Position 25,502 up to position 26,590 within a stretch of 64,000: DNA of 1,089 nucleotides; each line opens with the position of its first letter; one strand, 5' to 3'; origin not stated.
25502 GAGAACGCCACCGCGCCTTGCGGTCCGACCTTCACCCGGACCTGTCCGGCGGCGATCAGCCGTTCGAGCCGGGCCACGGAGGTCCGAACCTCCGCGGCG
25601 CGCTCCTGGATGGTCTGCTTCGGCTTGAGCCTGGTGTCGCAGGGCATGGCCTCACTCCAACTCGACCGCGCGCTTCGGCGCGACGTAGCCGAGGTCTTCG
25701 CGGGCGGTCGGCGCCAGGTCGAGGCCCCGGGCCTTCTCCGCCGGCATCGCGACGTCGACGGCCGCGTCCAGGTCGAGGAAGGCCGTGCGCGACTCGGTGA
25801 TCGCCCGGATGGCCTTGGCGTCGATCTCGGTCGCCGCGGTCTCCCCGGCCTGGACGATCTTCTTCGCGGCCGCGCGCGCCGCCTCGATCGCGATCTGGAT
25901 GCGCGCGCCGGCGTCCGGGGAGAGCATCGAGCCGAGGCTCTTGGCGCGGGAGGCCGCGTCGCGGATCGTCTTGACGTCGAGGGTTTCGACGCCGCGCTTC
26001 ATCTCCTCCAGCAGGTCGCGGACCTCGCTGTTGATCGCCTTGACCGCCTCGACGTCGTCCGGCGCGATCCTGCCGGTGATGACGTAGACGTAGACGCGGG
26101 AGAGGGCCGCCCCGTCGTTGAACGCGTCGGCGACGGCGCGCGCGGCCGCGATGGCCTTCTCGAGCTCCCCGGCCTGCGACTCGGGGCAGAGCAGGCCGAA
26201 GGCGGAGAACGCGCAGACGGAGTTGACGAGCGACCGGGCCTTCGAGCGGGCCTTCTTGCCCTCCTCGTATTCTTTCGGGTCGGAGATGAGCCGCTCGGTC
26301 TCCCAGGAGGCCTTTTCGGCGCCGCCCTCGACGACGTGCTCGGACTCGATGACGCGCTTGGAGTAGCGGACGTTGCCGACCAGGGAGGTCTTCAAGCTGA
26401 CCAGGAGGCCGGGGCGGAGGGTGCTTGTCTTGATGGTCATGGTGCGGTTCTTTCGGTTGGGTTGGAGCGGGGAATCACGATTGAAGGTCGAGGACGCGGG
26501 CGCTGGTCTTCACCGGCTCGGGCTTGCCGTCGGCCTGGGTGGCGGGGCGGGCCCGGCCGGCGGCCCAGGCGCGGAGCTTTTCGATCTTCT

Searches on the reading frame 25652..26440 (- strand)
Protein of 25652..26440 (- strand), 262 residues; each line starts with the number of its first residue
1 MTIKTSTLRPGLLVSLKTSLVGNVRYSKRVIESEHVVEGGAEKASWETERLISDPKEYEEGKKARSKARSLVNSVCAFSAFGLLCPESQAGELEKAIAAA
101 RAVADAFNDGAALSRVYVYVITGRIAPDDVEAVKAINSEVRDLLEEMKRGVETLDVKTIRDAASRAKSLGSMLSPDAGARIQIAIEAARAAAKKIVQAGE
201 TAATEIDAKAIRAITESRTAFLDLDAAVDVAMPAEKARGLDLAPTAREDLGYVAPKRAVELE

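Call 3: search_protein_families(library=pfam, proteins=[window:25652-26440:-], max_evalue=0.1)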
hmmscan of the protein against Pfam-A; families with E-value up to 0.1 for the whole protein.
window:25652-26440:- (262 aa): 0 families

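Call 4: search_protein_families(library=phrogs, proteins=[window:25652-26440:-], max_evalue=0.01)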
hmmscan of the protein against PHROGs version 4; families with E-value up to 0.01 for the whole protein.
window:25652-26440:- (262 aa): 1 family
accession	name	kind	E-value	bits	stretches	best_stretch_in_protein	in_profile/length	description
phrog_11021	-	unknown function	1.1e-62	212.9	1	7-246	6-247/266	-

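Call 5: search_protein_families(library=padloc, proteins=[window:25652-26440:-], max_evalue=0.01)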
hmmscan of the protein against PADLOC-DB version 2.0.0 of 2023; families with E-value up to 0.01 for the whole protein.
window:25652-26440:- (262 aa): 0 families

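Call 16: list_cluster_members(proteins=[P0001, window:25652-26440:-, window:25303-25647:-, window:28548-28982:-])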
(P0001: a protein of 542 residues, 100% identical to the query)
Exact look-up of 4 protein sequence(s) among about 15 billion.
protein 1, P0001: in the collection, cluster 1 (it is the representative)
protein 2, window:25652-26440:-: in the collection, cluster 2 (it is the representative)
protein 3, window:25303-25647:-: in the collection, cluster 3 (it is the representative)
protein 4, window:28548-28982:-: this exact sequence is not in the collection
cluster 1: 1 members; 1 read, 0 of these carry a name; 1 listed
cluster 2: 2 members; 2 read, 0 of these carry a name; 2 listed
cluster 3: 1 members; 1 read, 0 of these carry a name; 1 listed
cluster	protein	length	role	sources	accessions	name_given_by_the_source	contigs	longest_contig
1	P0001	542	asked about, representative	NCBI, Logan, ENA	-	-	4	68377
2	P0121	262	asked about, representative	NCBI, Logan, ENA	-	-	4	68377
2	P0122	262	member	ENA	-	-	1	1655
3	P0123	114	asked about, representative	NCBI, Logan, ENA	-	-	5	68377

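Call 18: find_homologous_proteins(query=window:25652-26440:-, max_evalue=0.001)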
Query window:25652-26440:- (262 aa): 1636 proteins with E <= 0.001 among 8000 candidates; the best 120 are listed.
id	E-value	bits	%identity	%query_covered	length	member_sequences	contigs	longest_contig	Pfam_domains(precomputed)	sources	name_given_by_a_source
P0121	8.1e-155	531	100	100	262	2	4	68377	-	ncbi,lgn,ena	-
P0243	2.3e-108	379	73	99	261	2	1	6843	-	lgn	-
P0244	2.0e-103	363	68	100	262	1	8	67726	-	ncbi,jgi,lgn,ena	jgi:hypothetical protein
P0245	2.2e-100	353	70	92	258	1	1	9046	-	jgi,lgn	-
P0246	1.2e-99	351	67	100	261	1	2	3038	-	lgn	-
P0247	7.3e-99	348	66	100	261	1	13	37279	-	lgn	-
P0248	2.5e-98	347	66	100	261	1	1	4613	-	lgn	-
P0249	5.7e-98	345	68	100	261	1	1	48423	-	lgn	-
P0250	6.5e-98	345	67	100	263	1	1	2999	-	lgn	-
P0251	7.1e-98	345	68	100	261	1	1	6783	-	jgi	jgi:hypothetical protein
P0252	1.9e-96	340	67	97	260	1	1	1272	-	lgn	-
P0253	3.7e-96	339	70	94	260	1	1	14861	-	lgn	-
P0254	5.3e-96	339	69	94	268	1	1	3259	-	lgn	-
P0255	7.0e-96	339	67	99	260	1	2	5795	-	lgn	-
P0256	1.2e-95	338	71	94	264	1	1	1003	-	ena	-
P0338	2.8e-86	307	63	92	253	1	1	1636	-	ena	-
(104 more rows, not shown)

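Call 19: search_protein_families(library=ncbifam, proteins=[window:25652-26440:-], max_evalue=0.01)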
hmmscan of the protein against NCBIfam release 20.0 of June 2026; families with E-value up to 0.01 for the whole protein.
window:25652-26440:- (262 aa): 0 families

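Call 26: search_solved_structures(query=A1, max_evalue=10)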
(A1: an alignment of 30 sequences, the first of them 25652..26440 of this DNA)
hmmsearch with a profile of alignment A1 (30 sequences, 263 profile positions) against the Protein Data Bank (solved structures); distinct sequences matched with E-value up to 10: 5.
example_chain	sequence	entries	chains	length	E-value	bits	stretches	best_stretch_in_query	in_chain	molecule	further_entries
3d9i_A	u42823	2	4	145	1.1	11.7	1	131-171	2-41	RNA-binding protein 16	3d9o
1mop_A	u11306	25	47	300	1.3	11.4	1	140-213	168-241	pantothenate synthetase | Pantoate-beta-alanine ligase | Pantoate--beta-alanine ligase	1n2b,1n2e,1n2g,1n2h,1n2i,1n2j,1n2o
3cov_A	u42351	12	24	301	1.3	11.4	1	140-213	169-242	Pantothenate synthetase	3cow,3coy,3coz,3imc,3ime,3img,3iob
3iub_A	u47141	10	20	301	1.3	11.4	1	140-213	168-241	Pantothenate synthetase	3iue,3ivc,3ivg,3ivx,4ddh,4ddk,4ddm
4g5f_A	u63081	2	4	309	1.4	11.3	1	140-213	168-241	Pantothenate synthetase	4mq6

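Call 43: predict_structure(alignment_id=A3)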
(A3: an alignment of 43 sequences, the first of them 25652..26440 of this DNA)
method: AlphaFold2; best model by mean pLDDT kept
length: 262 residues; sequences in the alignment: 43
mean_pLDDT: 81.8   pTM: 0.63
mean pLDDT of the five models: 81.8, 81.6, 78.5, 77.9, 77.7
residues with pLDDT >= 90: 123; 70-90: 78; 50-70: 42; < 50: 19
segments of 3 or more residues with pLDDT < 50: 1-4, 224-230
pLDDT, mean of each block of 10 residues (from residue 1): 53 92 94 93 93 97 98 88 87 97 98 97 85 82 91 90 89 85 90 81 63 76 46 51 57 59 46
secondary structure, 60 per line:
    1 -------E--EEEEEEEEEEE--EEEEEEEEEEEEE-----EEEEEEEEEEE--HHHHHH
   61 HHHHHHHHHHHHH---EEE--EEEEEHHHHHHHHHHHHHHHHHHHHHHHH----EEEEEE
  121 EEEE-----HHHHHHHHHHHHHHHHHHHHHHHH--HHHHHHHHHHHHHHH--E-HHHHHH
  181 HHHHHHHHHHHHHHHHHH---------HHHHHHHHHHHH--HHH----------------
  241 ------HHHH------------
elements in order: E11-21 E24-36 E42-52 H55-73 E77-79 E82-86 H87-110 E115-124 H130-153 H156-170 H175-198 H208-219 H247-250

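Call 48: fold_search(model_id=the predicted structure, library=pdb)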
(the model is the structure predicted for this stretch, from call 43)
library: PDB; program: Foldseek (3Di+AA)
matches with E <= 10: 437; with E <= 0.001: 0
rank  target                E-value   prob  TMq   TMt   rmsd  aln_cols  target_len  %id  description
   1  3iqc_A                1.4e-01  0.80  0.24  0.43   5.9       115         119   11  Crystal structure of FliS from H. pylori (released 2010-06-30)
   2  3k1i_B                2.0e-01  0.92  0.26  0.54   4.2       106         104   11  Crystal strcture of FliS-HP1076 complex in H. pylori (released 2010-06-30)
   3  7c1i_A                2.8e-01  0.84  0.22  0.42   5.2        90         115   14  Crystal structure of histidine-containing phosphotransfer protein B (HptB) from Pseudomonas aeruginosa PAO1 (released 2020-11-04)
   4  7c6a_A                3.4e-01  0.44  0.25  0.19  19.6       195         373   12  Crystal structure of AT2R-BRIL and SRP2070_Fab complex (released 2020-07-29)
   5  6lea_A                3.5e-01  0.77  0.26  0.53   4.7       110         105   12  Structure of FliS chaperone in complex with flagellin and HP1076 (released 2020-05-13)
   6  7wh3_MODEL_1_A        3.5e-01  0.23  0.17  0.29  18.5       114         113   14  Solution structure of human stomatin SPFH domain in a phosphate buffer (released 2022-06-08)
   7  2jx0_MODEL_1_A        3.8e-01  0.66  0.22  0.40   5.9       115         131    9  The paxillin-binding domain (PBD) of G Protein Coupled Receptor (GPCR)-kinase (GRK) interacting protein 1 (GIT (released 2008-04-29)
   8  3k1i_A                4.0e-01  0.72  0.22  0.49   6.5        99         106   14  Crystal strcture of FliS-HP1076 complex in H. pylori (released 2010-06-30)
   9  6drz                  4.0e-01  0.25  0.18  0.13   9.2       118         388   13  Structural Determinants of Activation and Biased Agonism at the 5-HT2B Receptor (released 2018-08-29)
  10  1v54_C                4.7e-01  0.51  0.24  0.24   5.6       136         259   10  Bovine heart cytochrome c oxidase at the fully oxidized state (released 2003-12-23)
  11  5tud_D                5.0e-01  0.63  0.26  0.19   4.5       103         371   14  Structural Insights into the Extracellular Recognition of the Human Serotonin 2B Receptor by an Antibody (released 2017-07-26)
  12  5maw_E                5.3e-01  0.54  0.22  0.41   4.5        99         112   12  Crystal structure of the flagellin-FliS complex from Bacillus subtilis (released 2017-12-20)
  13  8pbw_B                5.3e-01  0.47  0.20  0.37   7.7       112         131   13  Histidine-containing phosphotransfer protein from Chaetomium thermophilum (released 2024-07-03)
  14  7coh_C                5.6e-01  0.44  0.24  0.24   5.6       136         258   10  Dimeric Form of Bovine Heart Cytochrome c Oxidase in the Fully Oxidized State (released 2021-04-07)
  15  8c8q_C                5.6e-01  0.35  0.28  0.28  17.0       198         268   11  Cytochrome c oxidase from Schizosaccharomyces pombe (released 2023-03-01)
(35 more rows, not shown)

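Call 66: fold_search(model_id=the predicted structure, library=viral)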
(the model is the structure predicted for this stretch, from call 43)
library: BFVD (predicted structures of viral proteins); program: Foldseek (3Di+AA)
matches with E <= 10: 564; with E <= 0.001: 2
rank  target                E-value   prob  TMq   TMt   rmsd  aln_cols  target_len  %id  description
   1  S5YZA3                2.2e-26  1.00  0.71  0.68   5.9       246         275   45  Uncharacterized protein [Mycobacterium phage Dylan]
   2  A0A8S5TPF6            2.8e-04  0.99  0.27  0.21  21.3       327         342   11  Uncharacterized protein [Podoviridae sp. ct2iq11]
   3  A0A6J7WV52            4.1e-03  1.00  0.47  0.43   7.8       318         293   14  DUF3150 domain-containing protein [uncultured Caudovirales phage]
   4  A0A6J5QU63            4.6e-02  0.16  0.12  0.15  27.3       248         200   12  PI-PLC Y-box domain-containing protein [uncultured Caudovirales phage]
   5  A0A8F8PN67            9.6e-02  0.33  0.19  0.13  29.4       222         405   14  Transmembrane protein [Clandestinovirus]
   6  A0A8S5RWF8            1.3e-01  0.18  0.13  0.19  17.0       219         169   11  Uncharacterized protein [Siphoviridae sp. ctHip2]
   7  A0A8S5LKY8            2.1e-01  0.35  0.18  0.15  16.1       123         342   10  Uncharacterized protein [Siphoviridae sp. ctKcB20]
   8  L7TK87                2.6e-01  0.16  0.26  0.19  17.7       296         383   14  Uncharacterized protein [Haloarcula vallismortis tailed virus 1]
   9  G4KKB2                2.6e-01  0.08  0.14  0.14  19.0       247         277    9  (no name in the UniProt tables at hand)
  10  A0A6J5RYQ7            2.9e-01  0.23  0.25  0.06  20.9       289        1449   12  Large polyvalent protein associated domain-containing protein [uncultured Caudovirales phage]
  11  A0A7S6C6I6            3.1e-01  0.16  0.11  0.06  14.1       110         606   12  (no name in the UniProt tables at hand)
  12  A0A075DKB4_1          3.1e-01  0.06  0.11  0.04  23.2       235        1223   10  Polyprotein (Fragment) [Rhizoctonia solani endornavirus - RS002]
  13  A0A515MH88            3.3e-01  0.06  0.12  0.12  20.4       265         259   14  Tail assembly chaperone [Rhodococcus phage Sleepyhead]
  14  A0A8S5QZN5            3.3e-01  0.03  0.09  0.11  30.7       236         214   10  DUF4376 domain-containing protein [Siphoviridae sp. ctyvQ1]
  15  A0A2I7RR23            3.5e-01  0.16  0.18  0.22  19.4       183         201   11  (no name in the UniProt tables at hand)
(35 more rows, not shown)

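Call 67: search_protein_families(library=pfam, alignment_id=A1, max_evalue=10)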
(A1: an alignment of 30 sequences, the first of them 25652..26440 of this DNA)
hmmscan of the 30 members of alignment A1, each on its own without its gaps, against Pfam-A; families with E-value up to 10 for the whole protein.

A. member 1, window:25652-26440:- (262 aa): 3 families
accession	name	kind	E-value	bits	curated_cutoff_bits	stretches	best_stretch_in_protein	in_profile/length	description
PF06437.16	ISN1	-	0.14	11.5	25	1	47-109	64-127/407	IMP-specific 5'-nucleotidase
PF05103.18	DivIVA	-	0.26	11.7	28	1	128-212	32-118/131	DivIVA protein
PF07730.19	HisKA_3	-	1.4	9.9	24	0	131-154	40-63/68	Histidine kinase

B. families by the number of members that match (of 30 scanned): 45 families (the first 25 are shown)
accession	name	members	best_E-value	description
PF05103.18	DivIVA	12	0.033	DivIVA protein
PF22505.1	RNase_J_b_CASP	5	0.025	Ribonuclease J, beta-CASP domain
PF20859.2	RHA1_ro05818_N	4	0.002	Hypothetical protein RHA1_ro05818, N-terminal helical domain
PF07730.19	HisKA_3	4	0.23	Histidine kinase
PF08945.15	Bclx_interact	3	0.0095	Bcl-x interacting, BH3 domain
PF02572.21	CobA_CobO_BtuR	3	0.018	ATP:corrinoid adenosyltransferase BtuR/CobO/CobP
PF19493.4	Trypco1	3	0.23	Trypsin-co-occurring domain 1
PF11348.13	DUF3150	2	0.082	Protein of unknown function (DUF3150)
PF20263.4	LYRM2-like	2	0.13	LYR motif-containing protein 2-like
PF06791.18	TMP_2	2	0.2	Prophage tail length tape measure protein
PF22775.2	GA_3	2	1.3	GA-like domain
PF16999.10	V-ATPase_G_2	2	2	Vacuolar (H+)-ATPase G subunit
PF20609.3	pAdhesive_17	1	0.00051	Putative adhesive domain (group 17)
PF10174.14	Cast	1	0.0086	RIM-binding protein of the cytomatrix active zone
PF10756.15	bPH_6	1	0.016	Bacterial PH domain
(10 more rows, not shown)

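Call 70: search_dna_similar(query=window:25652-26440:-, collection=plasmids, mode=protein, max_evalue=0.1, max_rows=20)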
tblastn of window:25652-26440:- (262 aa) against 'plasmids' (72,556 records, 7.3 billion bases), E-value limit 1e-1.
No match.
